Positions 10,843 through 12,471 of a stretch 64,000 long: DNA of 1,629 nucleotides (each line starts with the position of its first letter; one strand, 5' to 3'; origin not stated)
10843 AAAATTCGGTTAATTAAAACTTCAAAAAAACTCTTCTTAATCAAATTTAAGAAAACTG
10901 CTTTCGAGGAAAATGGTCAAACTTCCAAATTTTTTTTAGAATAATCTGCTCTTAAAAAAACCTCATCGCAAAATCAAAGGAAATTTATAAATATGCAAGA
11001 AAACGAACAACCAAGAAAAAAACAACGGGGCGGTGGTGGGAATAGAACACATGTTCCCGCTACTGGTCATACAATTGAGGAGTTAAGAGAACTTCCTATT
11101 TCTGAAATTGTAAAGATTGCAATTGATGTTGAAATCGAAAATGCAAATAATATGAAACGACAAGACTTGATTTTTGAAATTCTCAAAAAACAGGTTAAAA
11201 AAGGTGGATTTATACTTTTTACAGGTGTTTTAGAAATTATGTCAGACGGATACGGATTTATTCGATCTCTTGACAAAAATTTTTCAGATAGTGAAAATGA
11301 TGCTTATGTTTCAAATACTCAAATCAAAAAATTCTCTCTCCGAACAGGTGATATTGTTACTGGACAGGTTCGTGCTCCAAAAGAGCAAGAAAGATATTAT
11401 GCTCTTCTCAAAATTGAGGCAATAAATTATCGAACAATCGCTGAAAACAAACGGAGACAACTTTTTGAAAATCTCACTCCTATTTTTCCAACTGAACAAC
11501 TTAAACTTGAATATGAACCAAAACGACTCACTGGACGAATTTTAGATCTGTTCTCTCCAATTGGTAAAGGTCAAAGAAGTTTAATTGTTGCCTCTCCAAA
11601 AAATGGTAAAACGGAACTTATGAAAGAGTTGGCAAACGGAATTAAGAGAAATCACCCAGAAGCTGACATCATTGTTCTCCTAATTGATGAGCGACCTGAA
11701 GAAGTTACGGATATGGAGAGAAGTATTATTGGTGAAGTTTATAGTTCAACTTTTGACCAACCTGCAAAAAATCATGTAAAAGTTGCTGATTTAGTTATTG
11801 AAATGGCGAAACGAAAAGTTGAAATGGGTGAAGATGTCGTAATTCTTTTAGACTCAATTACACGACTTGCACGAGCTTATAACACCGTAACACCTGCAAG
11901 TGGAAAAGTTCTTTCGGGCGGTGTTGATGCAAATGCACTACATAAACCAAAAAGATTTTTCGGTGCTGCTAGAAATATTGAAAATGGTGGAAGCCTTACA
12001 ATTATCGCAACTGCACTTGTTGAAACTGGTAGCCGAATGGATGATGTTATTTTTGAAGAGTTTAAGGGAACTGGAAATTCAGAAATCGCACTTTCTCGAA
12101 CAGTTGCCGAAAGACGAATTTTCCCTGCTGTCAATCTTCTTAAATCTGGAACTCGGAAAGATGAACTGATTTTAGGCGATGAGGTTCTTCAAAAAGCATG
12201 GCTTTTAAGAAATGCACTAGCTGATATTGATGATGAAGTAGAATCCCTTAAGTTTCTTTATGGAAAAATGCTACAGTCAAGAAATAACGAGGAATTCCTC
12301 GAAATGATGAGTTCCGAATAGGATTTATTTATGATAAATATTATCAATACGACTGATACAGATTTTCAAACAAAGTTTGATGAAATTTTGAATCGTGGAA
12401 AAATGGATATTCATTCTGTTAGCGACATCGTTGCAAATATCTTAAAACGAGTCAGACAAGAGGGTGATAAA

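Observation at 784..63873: Massively over-represented 10-mer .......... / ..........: candidate DNA uptake, Chi or KOPS-type genomic signal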

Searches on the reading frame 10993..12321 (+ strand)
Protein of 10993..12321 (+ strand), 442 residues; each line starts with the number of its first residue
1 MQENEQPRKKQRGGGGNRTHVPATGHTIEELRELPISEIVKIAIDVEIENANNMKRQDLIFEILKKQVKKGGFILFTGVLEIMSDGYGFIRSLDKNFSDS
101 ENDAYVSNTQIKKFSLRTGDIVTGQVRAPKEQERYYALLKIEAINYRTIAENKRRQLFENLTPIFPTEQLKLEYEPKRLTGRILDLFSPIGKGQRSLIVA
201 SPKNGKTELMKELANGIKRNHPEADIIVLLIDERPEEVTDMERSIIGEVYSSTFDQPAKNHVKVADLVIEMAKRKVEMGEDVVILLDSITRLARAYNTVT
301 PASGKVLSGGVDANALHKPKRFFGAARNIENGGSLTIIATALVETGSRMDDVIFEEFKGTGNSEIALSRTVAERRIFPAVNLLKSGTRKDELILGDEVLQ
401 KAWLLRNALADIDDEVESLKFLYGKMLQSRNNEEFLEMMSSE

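Call 10: search_protein_families(library=ncbifam, proteins=[window:10993-12321:+])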
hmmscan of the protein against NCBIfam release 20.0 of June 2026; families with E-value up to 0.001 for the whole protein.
window:10993-12321:+ (442 aa): 26 families (the best 25 are shown)
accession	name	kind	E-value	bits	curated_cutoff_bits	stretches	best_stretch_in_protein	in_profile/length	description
NF006886.1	PRK09376.1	equivalog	1.8e-196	652.8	315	1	27-439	2-413/413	transcription termination factor Rho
TIGR00767.1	rho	equivalog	3.7e-194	645.3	509.45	1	27-440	2-414/415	transcription termination factor Rho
NF041509.1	paralog_Rho2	exception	4.6e-132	440.6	628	1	77-437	2-358/360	transcription termination factor Rho, short form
TIGR02546.1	III_secr_ATP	equivalog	6.9e-26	90.9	604.75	1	182-413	135-368/423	type III secretion system ATPase SctN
TIGR01026.1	fliI_yscN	subfamily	4.3e-25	88.3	379.5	1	180-415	149-387/440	FliI/YscN family ATPase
TIGR03496.1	FliI_clade1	equivalog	1.8e-23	83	619.1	1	182-413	126-361/414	flagellar protein export ATPase FliI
TIGR03498.1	FliI_clade3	equivalog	3.5e-23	82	587.45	1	181-414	128-365/418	flagellar protein export ATPase FliI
NF006012.0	PRK08149.1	equivalog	2.9e-22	79.2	594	1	182-414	143-377/431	type III secretion system ATPase SctN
TIGR03497.1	FliI_clade2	equivalog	8.7e-22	77.6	629.8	1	180-415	124-361/413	flagellar protein export ATPase FliI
NF005391.0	PRK06936.1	equivalog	1.6e-20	73.3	657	1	173-418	142-388/439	type III secretion system ATPase SctN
NF006575.0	PRK09099.1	subfamily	4.6e-20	71.8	706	1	181-419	153-392/443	type III secretion system ATPase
NF005765.0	PRK07594.1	equivalog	1.4e-19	70.2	715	1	182-418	144-381/433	EscN/YscN/HrcN family type III secretion system ATPase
NF005295.0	PRK06820.1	equivalog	2.4e-19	69.6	690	1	182-418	152-389/440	EscN/YscN/HrcN family type III secretion system ATPase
NF005535.1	PRK07196.1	equivalog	2.2e-14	53.3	715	1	183-413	147-380/434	flagellar protein export ATPase FliI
NF006290.1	PRK08472.1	equivalog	1.1e-13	50.9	644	1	188-409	152-375/433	flagellar protein export ATPase FliI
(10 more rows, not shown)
